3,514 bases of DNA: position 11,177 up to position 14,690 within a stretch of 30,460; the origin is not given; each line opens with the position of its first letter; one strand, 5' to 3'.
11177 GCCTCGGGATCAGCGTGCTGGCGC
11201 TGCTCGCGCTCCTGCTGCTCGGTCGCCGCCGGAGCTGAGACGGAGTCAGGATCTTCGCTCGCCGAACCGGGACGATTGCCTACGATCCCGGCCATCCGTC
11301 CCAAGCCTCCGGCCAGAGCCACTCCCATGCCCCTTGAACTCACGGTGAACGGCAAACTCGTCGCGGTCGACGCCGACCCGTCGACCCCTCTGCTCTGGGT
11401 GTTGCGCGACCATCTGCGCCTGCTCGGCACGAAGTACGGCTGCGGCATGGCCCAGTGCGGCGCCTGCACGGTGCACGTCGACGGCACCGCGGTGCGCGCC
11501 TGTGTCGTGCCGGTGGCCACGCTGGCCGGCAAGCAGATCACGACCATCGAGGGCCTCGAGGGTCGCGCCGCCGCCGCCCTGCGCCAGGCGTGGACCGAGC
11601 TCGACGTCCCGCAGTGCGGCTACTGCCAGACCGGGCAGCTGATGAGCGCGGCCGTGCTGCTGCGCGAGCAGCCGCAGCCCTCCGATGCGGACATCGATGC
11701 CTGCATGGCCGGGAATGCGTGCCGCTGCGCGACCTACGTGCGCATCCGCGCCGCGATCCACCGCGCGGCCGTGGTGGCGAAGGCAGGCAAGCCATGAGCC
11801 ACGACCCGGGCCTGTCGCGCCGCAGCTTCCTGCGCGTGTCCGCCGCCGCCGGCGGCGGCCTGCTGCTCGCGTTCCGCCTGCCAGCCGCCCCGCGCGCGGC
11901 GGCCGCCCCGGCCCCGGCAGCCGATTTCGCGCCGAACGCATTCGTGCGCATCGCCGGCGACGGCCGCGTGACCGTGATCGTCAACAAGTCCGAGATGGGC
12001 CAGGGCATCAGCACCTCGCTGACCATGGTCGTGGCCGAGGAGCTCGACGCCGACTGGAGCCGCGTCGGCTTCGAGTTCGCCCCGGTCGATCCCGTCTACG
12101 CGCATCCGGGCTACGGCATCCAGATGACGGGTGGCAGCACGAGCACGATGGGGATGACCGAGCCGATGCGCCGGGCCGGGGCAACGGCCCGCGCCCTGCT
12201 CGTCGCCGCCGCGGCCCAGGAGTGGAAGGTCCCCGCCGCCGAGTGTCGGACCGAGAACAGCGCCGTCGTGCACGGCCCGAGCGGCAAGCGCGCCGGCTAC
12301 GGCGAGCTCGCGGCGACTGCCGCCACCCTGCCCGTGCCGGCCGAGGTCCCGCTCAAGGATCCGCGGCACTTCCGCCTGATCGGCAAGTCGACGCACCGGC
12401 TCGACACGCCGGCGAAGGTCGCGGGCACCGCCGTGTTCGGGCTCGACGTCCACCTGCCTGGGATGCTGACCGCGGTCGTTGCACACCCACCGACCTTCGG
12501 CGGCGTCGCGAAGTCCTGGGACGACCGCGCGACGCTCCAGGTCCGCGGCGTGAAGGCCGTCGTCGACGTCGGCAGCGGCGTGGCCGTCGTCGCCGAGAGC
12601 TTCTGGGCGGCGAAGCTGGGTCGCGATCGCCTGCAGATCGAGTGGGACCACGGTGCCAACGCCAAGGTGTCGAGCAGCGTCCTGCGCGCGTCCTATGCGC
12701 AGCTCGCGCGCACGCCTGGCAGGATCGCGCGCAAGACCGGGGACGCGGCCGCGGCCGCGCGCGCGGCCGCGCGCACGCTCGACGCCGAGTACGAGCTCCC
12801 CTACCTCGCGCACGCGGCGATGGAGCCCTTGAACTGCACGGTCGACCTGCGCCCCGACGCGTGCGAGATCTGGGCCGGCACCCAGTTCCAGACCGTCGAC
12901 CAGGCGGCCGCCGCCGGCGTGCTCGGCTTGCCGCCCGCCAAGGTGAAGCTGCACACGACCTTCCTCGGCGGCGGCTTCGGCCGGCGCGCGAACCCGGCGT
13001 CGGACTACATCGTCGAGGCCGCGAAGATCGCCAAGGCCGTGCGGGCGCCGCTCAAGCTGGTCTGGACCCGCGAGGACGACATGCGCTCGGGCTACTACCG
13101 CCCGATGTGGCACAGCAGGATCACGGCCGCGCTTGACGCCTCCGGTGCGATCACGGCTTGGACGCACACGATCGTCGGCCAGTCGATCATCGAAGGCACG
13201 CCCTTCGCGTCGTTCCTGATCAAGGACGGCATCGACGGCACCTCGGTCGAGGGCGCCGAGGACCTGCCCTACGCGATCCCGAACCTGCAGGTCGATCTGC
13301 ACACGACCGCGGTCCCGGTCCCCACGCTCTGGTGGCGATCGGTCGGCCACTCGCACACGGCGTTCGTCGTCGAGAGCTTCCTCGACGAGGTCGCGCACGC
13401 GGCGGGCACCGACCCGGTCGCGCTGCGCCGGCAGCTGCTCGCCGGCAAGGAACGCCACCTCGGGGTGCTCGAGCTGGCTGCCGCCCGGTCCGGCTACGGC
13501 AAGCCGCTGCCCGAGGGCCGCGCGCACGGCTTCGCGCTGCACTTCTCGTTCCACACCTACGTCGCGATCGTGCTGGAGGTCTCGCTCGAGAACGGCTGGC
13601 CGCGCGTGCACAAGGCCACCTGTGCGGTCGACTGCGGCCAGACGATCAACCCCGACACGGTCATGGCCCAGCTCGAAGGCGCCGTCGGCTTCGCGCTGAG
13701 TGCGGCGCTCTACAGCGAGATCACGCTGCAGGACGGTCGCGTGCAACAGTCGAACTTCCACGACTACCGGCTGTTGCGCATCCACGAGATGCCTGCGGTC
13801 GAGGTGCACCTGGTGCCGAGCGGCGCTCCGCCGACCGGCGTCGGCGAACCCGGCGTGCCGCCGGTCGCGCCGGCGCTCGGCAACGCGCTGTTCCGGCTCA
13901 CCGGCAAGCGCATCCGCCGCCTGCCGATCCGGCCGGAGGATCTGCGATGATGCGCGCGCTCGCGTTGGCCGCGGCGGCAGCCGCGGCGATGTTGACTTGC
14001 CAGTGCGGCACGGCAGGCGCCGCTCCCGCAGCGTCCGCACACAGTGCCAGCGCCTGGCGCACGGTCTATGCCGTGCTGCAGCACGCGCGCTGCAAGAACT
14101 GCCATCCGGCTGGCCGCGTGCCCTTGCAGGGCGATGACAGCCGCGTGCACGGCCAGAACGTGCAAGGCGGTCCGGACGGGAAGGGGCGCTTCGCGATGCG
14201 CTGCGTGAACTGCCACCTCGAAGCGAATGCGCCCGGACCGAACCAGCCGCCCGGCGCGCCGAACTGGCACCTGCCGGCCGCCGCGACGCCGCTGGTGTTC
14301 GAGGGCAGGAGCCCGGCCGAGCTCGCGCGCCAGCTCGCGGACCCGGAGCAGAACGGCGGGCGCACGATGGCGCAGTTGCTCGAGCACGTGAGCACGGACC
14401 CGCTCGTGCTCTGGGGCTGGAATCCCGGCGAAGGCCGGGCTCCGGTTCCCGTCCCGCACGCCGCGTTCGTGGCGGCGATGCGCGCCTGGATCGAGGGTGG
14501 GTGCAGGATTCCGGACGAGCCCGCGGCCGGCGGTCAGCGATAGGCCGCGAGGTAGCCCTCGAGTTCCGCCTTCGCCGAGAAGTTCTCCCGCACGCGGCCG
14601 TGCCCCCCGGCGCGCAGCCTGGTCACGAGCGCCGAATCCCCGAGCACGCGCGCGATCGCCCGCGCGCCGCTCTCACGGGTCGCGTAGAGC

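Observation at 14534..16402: RimK-type ATP-grasp ligase fused to a GT4 glycosyltransferase resembling the SenB/GLT1D1-like subgroup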

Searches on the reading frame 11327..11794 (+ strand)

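Call 74: search_protein_families(library=pfam, proteins=[window:11327-11794:+], max_evalue=0.001)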
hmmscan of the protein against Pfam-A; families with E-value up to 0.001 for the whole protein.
window:11327-11794:+ (156 aa): 4 families
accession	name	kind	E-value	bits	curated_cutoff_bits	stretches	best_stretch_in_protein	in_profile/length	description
PF01799.25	Fer2_2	-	5.2e-25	87.8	30.3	1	73-145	1-75/75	[2Fe-2S] binding domain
PF00111.32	Fer2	-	2.9e-09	37.2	21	1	6-57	2-53/77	2Fe-2S iron-sulfur cluster binding domain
PF13085.11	Fer2_3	-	4.1e-06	27.2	27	1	36-78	49-90/107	2Fe-2S iron-sulfur cluster binding domain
PF13510.11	Fer2_4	-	0.00023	21.6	22.8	0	35-64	38-72/82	2Fe-2S iron-sulfur cluster binding domain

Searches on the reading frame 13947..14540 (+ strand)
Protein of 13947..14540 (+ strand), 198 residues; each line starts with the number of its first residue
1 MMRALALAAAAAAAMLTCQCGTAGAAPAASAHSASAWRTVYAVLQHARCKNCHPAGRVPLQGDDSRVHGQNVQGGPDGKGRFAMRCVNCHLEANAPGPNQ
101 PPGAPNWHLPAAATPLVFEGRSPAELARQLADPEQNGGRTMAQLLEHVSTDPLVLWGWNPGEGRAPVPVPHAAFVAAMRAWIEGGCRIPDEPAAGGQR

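Call 18: search_protein_families(library=pfam, proteins=[window:13947-14540:+], max_evalue=0.01)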
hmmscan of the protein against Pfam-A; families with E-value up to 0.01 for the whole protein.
window:13947-14540:+ (198 aa): 1 family
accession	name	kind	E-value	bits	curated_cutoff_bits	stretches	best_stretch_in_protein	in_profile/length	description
PF14522.11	Cytochrome_C7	-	0.0073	16.5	24.8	0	45-95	12-53/67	Cytochrome c7 and related cytochrome c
